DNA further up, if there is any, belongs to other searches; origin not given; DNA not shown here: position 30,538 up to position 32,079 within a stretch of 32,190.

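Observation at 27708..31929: Sigma-54 activator fused in frame to a multiply broken adenylate-cyclase/STAND/TPR gene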

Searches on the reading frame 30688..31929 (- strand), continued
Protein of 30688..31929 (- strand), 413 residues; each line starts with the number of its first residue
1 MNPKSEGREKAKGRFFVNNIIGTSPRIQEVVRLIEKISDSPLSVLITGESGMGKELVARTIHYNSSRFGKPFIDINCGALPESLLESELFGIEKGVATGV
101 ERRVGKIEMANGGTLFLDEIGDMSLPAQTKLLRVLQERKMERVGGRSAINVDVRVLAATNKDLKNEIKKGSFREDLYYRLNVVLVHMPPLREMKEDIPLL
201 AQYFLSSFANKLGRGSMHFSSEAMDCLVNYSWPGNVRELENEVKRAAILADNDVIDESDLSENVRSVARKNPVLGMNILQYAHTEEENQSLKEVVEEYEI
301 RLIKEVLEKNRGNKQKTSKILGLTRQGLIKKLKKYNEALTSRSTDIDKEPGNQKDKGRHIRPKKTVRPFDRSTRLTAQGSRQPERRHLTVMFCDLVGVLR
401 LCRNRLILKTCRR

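Call 36: find_encoding_contigs(protein=P0123, flank=10000, max_places=4)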
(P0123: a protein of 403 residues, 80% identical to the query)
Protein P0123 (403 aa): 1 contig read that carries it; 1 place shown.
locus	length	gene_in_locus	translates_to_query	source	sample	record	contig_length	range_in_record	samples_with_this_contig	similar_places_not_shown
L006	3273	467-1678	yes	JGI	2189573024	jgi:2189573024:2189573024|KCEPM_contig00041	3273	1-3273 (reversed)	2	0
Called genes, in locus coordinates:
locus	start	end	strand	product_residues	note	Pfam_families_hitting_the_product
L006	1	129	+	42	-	?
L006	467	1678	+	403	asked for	PF00158:Sigma54_activat, PF14532:Sigma54_activ_2, PF07728:AAA_5 (weak), PF25601:AAA_lid_14, PF02954:HTH_8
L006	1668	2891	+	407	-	PF00211:Guanylate_cyc, PF13191:AAA_16, PF13401:AAA_22 (weak)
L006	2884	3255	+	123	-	-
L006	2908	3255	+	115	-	-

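Call 37: find_encoding_contigs(protein=P0135, flank=8000, max_places=3)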
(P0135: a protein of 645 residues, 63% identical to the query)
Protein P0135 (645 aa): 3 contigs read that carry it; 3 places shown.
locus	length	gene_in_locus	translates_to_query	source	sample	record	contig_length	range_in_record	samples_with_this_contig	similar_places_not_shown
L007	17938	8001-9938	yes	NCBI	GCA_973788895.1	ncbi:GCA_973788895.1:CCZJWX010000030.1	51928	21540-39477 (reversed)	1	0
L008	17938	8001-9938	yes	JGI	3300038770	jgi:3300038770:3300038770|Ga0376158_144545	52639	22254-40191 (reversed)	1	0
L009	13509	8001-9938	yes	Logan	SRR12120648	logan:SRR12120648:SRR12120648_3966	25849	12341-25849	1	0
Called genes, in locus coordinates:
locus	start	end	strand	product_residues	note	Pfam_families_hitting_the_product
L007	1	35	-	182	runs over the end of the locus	PF13291:ACT_4 (faint), PF13740:ACT_6, PF13840:ACT_7 (faint), PF22629:ACT_AHAS_ss (faint), PF01842:ACT (weak), PF13740:ACT_6 (weak)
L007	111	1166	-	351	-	PF05222:AlaDh_PNT_N, PF02826:2-Hacid_dh_C (faint), PF01262:AlaDh_PNT_C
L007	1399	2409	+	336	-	PF01018:GTP1_OBG, PF01926:MMR_HSR1, PF02421:FeoB_N (weak)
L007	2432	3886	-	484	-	PF00072:Response_reg, PF00158:Sigma54_activat, PF14532:Sigma54_activ_2, PF07728:AAA_5, PF25601:AAA_lid_14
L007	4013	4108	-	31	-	-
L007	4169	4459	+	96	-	-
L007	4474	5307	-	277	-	PF00929:RNase_T, PF13482:RNase_H_2 (weak), PF13280:WYL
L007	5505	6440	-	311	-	PF01379:Porphobil_deam, PF03900:Porphobil_deamC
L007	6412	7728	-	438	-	PF05201:GlutR_N, PF01488:Shikimate_DH, PF13241:NAD_binding_7 (weak), PF00745:GlutR_dimer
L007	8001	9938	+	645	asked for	PF00158:Sigma54_activat, PF14532:Sigma54_activ_2, PF07724:AAA_2 (weak), PF07728:AAA_5, PF25601:AAA_lid_14, PF02954:HTH_8, PF00211:Guanylate_cyc, PF13191:AAA_16, +2 more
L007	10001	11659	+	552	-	-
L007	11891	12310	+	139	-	PF13424:TPR_12 (faint)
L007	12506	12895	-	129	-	PF20126:TumE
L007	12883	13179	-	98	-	-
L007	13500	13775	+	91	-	-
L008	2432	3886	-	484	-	PF00072:Response_reg, PF00158:Sigma54_activat, PF14532:Sigma54_activ_2, PF07728:AAA_5, PF25601:AAA_lid_14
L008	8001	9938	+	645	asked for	PF00158:Sigma54_activat, PF14532:Sigma54_activ_2, PF07724:AAA_2 (weak), PF07728:AAA_5, PF25601:AAA_lid_14, PF02954:HTH_8, PF00211:Guanylate_cyc, PF13191:AAA_16, +2 more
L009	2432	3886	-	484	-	PF00072:Response_reg, PF00158:Sigma54_activat, PF14532:Sigma54_activ_2, PF07728:AAA_5, PF25601:AAA_lid_14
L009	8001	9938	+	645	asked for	PF00158:Sigma54_activat, PF14532:Sigma54_activ_2, PF07724:AAA_2 (weak), PF07728:AAA_5, PF25601:AAA_lid_14, PF02954:HTH_8, PF00211:Guanylate_cyc, PF13191:AAA_16, +2 more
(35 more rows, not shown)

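Call 38: find_encoding_contigs(protein=P0145, flank=8000, max_places=3)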
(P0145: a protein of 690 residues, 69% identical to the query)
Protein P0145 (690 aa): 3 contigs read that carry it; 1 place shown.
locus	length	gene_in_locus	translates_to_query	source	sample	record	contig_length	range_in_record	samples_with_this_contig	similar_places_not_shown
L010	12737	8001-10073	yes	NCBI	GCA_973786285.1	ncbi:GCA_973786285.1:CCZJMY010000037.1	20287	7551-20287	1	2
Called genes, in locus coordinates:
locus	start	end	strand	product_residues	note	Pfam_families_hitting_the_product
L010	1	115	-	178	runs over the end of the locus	-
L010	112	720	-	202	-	-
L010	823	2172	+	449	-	PF00202:Aminotran_3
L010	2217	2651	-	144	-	-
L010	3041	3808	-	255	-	PF09948:PpoB2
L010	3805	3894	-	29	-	-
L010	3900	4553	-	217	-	PF00578:AhpC-TSA, PF08534:Redoxin, PF02630:SCO1-SenC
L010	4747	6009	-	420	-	PF05694:SBP56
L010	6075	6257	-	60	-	PF06348:DUF1059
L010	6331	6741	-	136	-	-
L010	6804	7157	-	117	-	-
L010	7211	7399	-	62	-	-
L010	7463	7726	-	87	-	-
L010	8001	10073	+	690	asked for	PF00158:Sigma54_activat, PF14532:Sigma54_activ_2, PF07728:AAA_5 (weak), PF13401:AAA_22 (faint), PF25601:AAA_lid_14, PF02954:HTH_8, PF00211:Guanylate_cyc, PF13191:AAA_16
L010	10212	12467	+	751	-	PF13174:TPR_6 (faint), PF13191:AAA_16 (weak), PF12862:ANAPC5 (faint), PF14938:SNAP (faint), PF13424:TPR_12, PF00515:TPR_1 (weak), PF13374:TPR_10 (weak), PF13424:TPR_12, +12 more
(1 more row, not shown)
